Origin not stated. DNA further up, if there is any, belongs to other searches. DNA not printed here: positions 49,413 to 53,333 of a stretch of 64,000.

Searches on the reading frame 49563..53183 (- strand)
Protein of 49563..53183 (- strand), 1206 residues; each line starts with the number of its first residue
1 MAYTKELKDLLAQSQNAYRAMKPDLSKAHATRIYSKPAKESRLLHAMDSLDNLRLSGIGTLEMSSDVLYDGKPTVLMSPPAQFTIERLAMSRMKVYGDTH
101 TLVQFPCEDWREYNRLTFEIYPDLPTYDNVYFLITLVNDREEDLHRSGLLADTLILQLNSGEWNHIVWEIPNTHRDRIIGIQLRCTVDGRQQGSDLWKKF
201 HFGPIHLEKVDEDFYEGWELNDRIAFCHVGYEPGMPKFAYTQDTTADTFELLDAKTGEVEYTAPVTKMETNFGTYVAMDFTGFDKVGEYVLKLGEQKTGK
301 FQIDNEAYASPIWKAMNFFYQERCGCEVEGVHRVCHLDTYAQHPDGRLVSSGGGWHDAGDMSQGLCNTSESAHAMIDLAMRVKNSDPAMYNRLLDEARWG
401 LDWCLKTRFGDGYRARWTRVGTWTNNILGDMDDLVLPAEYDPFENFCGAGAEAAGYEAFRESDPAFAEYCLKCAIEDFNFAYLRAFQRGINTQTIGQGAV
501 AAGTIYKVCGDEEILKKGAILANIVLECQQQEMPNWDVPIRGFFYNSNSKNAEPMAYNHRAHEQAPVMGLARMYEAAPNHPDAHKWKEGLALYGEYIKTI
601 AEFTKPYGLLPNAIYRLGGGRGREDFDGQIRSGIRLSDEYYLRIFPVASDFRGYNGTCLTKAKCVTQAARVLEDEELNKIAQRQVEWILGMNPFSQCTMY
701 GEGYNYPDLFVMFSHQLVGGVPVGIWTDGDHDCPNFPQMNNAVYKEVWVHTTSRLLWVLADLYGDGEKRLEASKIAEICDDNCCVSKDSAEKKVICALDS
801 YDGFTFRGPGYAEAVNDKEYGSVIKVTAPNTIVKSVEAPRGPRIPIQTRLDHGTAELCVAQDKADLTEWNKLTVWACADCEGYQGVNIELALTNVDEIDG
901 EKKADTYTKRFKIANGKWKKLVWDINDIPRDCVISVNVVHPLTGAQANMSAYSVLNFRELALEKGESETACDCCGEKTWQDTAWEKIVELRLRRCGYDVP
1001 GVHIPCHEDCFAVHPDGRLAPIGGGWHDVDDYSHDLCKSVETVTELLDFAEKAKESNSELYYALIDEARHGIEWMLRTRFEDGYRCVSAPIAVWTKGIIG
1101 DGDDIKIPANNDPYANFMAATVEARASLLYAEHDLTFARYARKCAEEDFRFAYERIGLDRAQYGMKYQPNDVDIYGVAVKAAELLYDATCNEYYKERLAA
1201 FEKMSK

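Call 3: search_protein_families(library=pfam, proteins=[window:49563-53183:-], max_evalue=1)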
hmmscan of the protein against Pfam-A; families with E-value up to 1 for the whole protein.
window:49563-53183:- (1206 aa): 2 families
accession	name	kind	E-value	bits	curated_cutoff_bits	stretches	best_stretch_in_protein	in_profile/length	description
PF00759.25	Glyco_hydro_9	-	1.2e-32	114.3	27.7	2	308-708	1-383/444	Glycosyl hydrolase family 9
PF02927.20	CelD_N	-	8.8e-08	33.2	24.6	1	228-296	10-84/86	Cellulase N-terminal ig-like domain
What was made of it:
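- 49563..53183 (-): Co-transcribed downstream gene: 1206-aa signal-less protein with an Ig-like domain and GH9, carrying a partial internal duplication. Pfam GH9 and CelD_N hits (call 3).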

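Call 4: search_protein_families(library=ncbifam, proteins=[window:49563-53183:-], max_evalue=1)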
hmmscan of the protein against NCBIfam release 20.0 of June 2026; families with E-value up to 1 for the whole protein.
window:49563-53183:- (1206 aa): 0 families
